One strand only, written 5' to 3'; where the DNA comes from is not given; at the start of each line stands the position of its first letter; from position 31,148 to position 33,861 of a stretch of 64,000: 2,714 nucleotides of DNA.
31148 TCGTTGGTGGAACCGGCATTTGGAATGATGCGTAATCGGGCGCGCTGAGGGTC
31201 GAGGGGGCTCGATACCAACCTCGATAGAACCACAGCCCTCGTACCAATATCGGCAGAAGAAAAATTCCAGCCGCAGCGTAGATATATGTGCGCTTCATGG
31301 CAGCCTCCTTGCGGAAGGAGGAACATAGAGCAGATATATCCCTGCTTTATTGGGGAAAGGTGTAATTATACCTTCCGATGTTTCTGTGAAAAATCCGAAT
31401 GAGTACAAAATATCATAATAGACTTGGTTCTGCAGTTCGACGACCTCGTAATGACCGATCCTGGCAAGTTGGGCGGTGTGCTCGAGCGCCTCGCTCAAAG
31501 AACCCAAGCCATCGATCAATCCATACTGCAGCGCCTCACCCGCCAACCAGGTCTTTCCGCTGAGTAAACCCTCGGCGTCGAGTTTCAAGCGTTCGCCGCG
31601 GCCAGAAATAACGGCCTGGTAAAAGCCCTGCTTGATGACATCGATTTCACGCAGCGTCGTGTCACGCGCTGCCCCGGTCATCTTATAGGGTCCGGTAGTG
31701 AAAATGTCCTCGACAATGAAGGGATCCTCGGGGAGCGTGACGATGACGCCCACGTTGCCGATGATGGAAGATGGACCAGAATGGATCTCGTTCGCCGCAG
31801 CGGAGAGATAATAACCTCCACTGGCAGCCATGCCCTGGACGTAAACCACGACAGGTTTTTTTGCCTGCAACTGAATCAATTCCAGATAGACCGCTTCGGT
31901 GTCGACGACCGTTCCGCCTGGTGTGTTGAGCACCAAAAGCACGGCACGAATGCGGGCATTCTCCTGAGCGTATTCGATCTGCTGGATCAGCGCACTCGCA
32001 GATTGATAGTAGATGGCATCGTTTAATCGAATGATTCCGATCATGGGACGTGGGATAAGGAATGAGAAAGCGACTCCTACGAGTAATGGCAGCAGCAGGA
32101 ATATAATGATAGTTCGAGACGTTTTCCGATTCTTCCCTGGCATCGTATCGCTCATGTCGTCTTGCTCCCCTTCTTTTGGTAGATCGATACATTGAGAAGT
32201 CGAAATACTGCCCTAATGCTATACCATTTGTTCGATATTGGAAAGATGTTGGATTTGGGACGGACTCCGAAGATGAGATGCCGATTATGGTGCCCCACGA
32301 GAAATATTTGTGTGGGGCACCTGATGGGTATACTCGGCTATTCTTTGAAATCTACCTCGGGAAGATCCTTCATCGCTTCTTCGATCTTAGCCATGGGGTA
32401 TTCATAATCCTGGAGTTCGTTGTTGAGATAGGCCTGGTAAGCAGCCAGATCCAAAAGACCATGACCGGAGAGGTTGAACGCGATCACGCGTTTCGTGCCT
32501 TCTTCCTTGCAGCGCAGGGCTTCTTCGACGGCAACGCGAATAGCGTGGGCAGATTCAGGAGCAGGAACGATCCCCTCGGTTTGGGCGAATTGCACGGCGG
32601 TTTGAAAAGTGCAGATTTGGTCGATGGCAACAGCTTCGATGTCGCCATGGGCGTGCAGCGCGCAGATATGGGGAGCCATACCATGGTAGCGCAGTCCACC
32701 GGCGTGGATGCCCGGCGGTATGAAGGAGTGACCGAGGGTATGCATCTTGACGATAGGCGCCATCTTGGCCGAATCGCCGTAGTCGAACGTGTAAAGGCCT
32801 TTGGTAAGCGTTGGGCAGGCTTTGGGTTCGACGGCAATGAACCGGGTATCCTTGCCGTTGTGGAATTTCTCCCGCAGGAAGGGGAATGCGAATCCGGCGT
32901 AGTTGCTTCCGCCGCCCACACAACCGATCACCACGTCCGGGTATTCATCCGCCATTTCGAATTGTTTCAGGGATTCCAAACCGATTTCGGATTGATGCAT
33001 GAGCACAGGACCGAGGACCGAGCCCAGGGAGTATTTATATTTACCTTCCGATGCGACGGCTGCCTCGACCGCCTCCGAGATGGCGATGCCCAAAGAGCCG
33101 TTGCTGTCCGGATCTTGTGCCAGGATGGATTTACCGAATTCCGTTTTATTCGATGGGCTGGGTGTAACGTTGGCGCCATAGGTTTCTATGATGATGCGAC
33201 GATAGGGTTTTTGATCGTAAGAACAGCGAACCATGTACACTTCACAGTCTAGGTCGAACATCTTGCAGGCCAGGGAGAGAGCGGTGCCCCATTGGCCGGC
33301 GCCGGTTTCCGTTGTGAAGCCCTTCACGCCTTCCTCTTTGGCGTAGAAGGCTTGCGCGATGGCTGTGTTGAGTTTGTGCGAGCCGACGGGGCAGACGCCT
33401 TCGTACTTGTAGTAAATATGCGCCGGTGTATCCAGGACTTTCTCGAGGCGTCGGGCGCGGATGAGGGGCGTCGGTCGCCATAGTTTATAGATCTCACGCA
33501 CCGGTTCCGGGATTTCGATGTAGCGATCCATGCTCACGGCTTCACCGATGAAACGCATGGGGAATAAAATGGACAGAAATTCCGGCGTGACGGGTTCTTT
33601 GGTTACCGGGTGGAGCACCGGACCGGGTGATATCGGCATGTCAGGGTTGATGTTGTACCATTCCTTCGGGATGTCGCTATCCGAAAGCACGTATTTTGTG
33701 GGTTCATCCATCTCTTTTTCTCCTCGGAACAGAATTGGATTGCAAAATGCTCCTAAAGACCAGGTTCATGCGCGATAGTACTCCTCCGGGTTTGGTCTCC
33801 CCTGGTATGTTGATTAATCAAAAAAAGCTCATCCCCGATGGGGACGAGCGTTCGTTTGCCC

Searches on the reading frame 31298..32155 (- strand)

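Call 39: search_protein_families(library=ncbifam, proteins=[window:31298-32155:-])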
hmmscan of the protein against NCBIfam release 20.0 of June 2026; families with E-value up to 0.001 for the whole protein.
window:31298-32155:- (286 aa): 13 families
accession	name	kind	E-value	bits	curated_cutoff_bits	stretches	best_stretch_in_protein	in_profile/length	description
TIGR00706.1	SppA_dom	equivalog_domain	6e-33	114.2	155.45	1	39-231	2-207/208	signal peptide peptidase SppA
TIGR00705.1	SppA_67K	equivalog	1.8e-26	92.7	311.45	1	58-246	339-542/590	signal peptide peptidase SppA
NF008195.0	PRK10949.1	equivalog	1.5e-22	79.6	746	1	53-242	349-551/618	signal peptide peptidase SppA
NF008745.0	PRK11778.1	equivalog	1.6e-16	60.4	259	1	70-232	131-305/345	protease SohB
NF045540.1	scaf_prot_MCP1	exception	8.2e-09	34.7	475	1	52-125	16-84/652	ClpP-like prohead protease/major capsid protein fusion protein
NF045542.1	Clp_rel_HeadMat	equivalog_domain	1.5e-08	34.8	120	1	44-129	5-92/165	head maturation protease, ClpP-related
NF047768.1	Clp_like_SDH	equivalog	4.6e-07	29.6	250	1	48-137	60-144/260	SDH family Clp fold serine proteinase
NF009205.0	PRK12553.1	subfamily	5e-07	29.5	228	1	42-123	40-119/211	ATP-dependent Clp protease proteolytic subunit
NF001368.0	PRK00277.1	subfamily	2.5e-06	27.5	249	1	41-122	34-113/203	ATP-dependent Clp protease proteolytic subunit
TIGR00493.1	clpP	equivalog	1.1e-05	25.3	308.6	1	41-122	29-108/192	ATP-dependent Clp endopeptidase proteolytic subunit ClpP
NF009203.0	PRK12551.1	equivalog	0.00023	21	359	1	41-122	27-106/196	ATP-dependent Clp protease proteolytic subunit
NF011091.0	PRK14514.1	equivalog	0.00068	19.3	361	0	39-216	54-215/221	ATP-dependent Clp endopeptidase proteolytic subunit ClpP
NF051848.1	EnCoAHydtEchA19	equivalog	0.00088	18.9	400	0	194-232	157-195/258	enoyl-CoA hydratase EchA19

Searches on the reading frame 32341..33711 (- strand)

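Call 39: search_protein_families(library=ncbifam, proteins=[window:32341-33711:-])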
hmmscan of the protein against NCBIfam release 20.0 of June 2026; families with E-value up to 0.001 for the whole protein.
window:32341-33711:- (457 aa): 21 families
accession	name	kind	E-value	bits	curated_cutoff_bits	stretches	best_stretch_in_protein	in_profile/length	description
NF009057.0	PRK12391.1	equivalog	5.3e-212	704.1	366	1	4-443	3-440/441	TrpB-like pyridoxal phosphate-dependent enzyme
TIGR01415.1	trpB_rel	hypoth_equivalog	3e-191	635.7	518.85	1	14-431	1-418/419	TrpB-like pyridoxal phosphate-dependent enzyme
NF010376.0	PRK13803.1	equivalog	1.6e-43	149.4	819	1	79-431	259-597/600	bifunctional phosphoribosylanthranilate isomerase/tryptophan synthase subunit beta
TIGR00263.1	trpB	equivalog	1.8e-42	145.8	392.45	1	79-424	49-380/385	tryptophan synthase subunit beta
NF010375.0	PRK13802.1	equivalog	2.4e-25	88.8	1386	1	78-425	324-669/695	bifunctional indole-3-glycerol phosphate synthase/tryptophan synthase subunit beta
TIGR02079.1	THD1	equivalog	9.2e-14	51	440.55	2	238-412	152-301/410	threonine ammonia-lyase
NF006390.0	PRK08639.1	equivalog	1.4e-12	47.3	421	2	66-171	11-114/418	threonine ammonia-lyase IlvA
NF004996.0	PRK06381.1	equivalog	8e-12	44.8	266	1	80-183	15-113/319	threonine synthase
NF006050.0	PRK08197.1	equivalog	1.6e-11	43.6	303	1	80-183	80-178/406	threonine synthase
NF005292.0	PRK06815.1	equivalog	1.9e-07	30.4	371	1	70-184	11-120/320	threonine/serine dehydratase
NF006094.0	PRK08246.1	subfamily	2.2e-07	30.6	331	0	72-186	15-121/310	serine/threonine dehydratase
TIGR01139.1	cysK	equivalog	5.2e-07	29.2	350.95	1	81-410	8-282/298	cysteine synthase A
NF008735.0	PRK11761.1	equivalog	1.6e-06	27.6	413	1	80-189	12-119/296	cysteine synthase CysM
TIGR01136.1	cysKM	subfamily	3.7e-06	26.5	344.15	1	81-332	8-223/299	cysteine synthase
NF005147.0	PRK06608.1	equivalog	4e-06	25.9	380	1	71-185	15-125/339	serine/threonine dehydratase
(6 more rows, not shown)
